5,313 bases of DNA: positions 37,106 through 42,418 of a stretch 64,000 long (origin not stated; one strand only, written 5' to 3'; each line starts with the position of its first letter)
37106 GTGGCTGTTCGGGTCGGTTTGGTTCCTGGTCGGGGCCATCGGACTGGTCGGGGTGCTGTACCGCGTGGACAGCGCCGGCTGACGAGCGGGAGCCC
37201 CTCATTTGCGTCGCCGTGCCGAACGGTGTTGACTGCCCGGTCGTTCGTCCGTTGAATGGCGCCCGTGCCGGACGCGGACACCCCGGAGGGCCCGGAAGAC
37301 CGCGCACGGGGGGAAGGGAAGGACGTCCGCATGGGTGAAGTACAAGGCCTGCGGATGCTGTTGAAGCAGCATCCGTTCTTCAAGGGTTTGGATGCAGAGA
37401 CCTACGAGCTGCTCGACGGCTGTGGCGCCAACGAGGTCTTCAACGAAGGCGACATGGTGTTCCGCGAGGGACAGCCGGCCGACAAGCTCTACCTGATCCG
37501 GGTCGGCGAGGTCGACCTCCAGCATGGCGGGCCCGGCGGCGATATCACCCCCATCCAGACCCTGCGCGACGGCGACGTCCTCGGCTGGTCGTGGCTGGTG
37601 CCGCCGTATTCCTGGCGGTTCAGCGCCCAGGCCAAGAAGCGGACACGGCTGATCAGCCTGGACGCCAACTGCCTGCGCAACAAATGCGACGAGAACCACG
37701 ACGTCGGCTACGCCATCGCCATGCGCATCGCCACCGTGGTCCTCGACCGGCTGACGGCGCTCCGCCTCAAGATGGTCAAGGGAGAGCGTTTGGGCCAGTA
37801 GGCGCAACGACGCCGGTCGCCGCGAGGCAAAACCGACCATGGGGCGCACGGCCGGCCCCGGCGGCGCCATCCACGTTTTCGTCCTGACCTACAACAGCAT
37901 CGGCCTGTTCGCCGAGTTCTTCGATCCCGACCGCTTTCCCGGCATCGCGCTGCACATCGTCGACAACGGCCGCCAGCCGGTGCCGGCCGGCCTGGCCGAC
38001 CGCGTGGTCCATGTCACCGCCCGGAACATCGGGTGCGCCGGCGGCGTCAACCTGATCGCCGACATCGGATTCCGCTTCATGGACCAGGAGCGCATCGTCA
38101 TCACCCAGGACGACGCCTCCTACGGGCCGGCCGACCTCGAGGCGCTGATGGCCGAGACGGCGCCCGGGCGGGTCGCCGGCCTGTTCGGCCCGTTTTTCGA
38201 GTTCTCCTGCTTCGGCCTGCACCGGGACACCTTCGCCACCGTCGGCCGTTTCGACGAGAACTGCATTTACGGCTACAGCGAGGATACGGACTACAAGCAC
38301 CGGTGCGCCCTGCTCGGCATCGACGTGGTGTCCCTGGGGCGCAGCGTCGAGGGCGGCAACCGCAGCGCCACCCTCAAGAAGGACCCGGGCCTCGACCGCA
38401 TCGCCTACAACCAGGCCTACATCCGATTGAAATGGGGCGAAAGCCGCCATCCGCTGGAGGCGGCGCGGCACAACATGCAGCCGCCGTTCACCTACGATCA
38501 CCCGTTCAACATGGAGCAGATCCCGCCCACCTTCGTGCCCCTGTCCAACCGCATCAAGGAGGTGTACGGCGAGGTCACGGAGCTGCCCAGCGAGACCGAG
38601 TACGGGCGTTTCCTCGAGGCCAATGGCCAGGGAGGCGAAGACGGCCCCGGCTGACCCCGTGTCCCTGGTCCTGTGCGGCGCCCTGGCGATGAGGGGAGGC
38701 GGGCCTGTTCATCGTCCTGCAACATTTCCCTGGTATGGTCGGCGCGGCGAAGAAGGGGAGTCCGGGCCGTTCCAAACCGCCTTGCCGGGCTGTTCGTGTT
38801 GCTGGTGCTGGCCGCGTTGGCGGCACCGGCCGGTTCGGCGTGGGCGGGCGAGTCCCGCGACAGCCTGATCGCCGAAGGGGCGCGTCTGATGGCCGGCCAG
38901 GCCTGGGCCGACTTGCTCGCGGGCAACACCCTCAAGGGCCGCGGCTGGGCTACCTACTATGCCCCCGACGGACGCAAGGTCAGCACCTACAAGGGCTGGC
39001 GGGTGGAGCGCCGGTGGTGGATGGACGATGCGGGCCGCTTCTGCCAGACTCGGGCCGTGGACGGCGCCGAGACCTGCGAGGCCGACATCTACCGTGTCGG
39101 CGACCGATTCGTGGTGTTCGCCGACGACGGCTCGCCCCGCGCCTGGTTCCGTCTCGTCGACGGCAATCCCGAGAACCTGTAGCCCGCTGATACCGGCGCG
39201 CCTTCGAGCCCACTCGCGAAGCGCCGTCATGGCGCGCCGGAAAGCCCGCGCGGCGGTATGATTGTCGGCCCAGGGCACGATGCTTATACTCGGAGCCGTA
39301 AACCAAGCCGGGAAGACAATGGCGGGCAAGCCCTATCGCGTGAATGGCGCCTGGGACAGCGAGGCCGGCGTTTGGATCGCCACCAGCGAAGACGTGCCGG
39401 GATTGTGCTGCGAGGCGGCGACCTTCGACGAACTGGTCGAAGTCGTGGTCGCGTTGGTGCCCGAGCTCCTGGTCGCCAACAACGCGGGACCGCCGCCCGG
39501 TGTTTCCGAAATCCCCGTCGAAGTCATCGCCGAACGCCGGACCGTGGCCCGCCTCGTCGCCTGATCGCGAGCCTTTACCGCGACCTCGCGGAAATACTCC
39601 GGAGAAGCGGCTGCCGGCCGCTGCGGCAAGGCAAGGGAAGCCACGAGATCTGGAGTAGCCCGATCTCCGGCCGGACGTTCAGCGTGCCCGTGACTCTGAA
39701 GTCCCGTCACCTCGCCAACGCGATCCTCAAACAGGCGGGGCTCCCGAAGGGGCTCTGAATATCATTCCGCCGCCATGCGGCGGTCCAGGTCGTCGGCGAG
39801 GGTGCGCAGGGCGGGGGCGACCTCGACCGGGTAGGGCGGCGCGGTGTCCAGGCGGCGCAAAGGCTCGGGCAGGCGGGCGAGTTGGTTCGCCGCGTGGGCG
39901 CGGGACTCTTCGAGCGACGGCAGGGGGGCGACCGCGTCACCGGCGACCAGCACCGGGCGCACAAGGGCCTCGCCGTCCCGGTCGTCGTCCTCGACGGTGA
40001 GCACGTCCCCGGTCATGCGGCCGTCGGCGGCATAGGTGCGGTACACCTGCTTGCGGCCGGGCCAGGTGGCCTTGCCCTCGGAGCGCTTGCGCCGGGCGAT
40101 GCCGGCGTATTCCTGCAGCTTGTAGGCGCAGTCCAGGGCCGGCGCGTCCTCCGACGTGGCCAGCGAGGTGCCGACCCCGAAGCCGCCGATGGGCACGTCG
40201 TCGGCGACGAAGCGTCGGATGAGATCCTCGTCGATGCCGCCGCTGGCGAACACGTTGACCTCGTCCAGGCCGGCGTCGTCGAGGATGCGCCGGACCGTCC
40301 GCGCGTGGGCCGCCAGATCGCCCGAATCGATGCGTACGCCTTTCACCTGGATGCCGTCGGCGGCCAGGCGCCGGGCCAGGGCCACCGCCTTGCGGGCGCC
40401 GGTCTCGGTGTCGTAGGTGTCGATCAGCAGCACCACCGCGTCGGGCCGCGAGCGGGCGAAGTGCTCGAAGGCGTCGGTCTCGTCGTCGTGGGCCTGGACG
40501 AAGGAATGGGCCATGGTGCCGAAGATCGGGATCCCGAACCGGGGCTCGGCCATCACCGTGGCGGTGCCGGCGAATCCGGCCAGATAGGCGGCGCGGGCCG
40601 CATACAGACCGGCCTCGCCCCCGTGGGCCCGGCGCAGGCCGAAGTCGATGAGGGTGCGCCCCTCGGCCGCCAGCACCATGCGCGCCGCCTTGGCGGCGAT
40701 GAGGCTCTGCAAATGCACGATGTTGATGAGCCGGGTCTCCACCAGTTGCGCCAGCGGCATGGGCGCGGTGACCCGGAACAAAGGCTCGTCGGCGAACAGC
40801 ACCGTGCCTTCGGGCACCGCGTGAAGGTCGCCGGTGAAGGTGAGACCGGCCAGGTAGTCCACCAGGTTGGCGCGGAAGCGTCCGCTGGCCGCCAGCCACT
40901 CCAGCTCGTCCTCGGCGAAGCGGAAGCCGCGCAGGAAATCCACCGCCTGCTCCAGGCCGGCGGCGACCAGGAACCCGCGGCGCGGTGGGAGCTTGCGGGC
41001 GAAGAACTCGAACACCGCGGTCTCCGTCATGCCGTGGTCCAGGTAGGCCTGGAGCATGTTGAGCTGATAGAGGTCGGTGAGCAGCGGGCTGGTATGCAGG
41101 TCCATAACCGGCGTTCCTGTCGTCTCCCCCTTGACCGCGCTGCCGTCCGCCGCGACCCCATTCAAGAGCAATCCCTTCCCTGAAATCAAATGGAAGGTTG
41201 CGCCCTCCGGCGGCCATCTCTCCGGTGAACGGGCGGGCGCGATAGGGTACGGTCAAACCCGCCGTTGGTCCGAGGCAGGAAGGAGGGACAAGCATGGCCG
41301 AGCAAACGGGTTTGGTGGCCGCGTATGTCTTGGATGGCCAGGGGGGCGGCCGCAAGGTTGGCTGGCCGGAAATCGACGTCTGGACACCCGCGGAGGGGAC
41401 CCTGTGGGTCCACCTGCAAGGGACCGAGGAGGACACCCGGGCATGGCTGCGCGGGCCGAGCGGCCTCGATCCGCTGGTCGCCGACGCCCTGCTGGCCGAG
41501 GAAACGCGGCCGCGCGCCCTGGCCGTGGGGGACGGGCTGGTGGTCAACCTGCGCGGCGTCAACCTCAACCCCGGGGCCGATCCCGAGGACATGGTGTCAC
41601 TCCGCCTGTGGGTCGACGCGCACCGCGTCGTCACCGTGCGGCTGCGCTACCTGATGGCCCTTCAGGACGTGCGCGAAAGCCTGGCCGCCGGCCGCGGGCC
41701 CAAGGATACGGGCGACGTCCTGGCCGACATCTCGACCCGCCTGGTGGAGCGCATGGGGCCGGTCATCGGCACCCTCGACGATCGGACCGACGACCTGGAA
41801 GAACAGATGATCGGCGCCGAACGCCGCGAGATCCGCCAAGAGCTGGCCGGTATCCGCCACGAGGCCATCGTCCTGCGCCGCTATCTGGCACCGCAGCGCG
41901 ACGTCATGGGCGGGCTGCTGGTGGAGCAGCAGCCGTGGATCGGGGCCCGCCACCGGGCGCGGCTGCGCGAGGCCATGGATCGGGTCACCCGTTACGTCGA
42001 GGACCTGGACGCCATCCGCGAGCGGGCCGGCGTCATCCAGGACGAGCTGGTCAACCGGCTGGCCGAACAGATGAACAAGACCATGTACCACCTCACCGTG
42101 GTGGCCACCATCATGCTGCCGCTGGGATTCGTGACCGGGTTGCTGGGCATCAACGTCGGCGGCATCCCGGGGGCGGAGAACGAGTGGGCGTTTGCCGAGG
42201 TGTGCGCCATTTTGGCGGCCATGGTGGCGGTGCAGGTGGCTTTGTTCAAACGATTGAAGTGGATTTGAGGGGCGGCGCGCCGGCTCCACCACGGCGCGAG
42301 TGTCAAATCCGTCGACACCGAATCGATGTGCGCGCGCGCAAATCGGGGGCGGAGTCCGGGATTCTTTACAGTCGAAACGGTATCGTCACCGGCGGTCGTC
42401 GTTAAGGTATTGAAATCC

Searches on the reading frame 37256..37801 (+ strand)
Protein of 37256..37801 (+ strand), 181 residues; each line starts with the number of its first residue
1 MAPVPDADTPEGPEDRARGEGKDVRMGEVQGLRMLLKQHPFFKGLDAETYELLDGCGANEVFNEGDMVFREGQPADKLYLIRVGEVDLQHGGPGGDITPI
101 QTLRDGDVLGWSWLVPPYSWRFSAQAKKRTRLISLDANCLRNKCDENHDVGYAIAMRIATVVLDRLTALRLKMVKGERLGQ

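Call 26: search_protein_families(library=pfam, proteins=[window:37256-37801:+], max_evalue=0.001)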
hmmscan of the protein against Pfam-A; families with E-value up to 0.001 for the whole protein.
window:37256-37801:+ (181 aa): 1 family
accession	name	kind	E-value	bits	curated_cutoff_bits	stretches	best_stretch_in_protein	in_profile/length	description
PF00027.35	cNMP_binding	-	2.6e-13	50.2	27.5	1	61-147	3-89/89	Cyclic nucleotide-binding domain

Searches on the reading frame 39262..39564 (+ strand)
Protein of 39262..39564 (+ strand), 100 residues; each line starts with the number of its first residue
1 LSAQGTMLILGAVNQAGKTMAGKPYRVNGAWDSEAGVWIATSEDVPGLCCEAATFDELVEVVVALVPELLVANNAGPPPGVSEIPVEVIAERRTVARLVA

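Call 26: search_protein_families(library=pfam, proteins=[window:39262-39564:+], max_evalue=0.001)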
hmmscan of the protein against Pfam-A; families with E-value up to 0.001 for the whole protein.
window:39262-39564:+ (100 aa): 1 family
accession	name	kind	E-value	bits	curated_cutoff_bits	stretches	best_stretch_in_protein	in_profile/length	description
PF08972.17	DUF1902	-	6.5e-20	71.5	22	1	25-98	2-72/74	Domain of unknown function (DUF1902)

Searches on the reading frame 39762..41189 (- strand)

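Call 25: search_protein_families(library=pfam, proteins=[window:39762-41189:-], max_evalue=0.001)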
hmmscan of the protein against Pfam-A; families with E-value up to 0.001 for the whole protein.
window:39762-41189:- (475 aa): 4 families
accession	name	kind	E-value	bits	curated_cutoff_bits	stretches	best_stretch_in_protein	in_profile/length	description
PF17767.7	NAPRTase_N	-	3.4e-33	115.1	32.6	1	36-158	1-124/125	Nicotinate phosphoribosyltransferase (NAPRTase) N-terminal domain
PF17956.6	NAPRTase_C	-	4.6e-13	50.1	23.3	1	407-464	53-110/111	Nicotinate phosphoribosyltransferase C-terminal domain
PF04095.22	NAPRTase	-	1.8e-10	41.4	20.8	1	180-360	3-195/239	Nicotinate phosphoribosyltransferase (NAPRTase) family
PF01729.25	QRPTase_C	-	1.7e-06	28.3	23.1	1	164-348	1-165/169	Quinolinate phosphoribosyl transferase, C-terminal domain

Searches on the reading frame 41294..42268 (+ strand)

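Call 25: search_protein_families(library=pfam, proteins=[window:41294-42268:+], max_evalue=0.001)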
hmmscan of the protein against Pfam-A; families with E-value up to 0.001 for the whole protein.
window:41294-42268:+ (324 aa): 1 family
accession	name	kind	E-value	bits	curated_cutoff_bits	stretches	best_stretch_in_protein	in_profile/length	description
PF01544.23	CorA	-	4.3e-75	253.2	27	1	35-320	3-292/292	CorA-like Mg2+ transporter protein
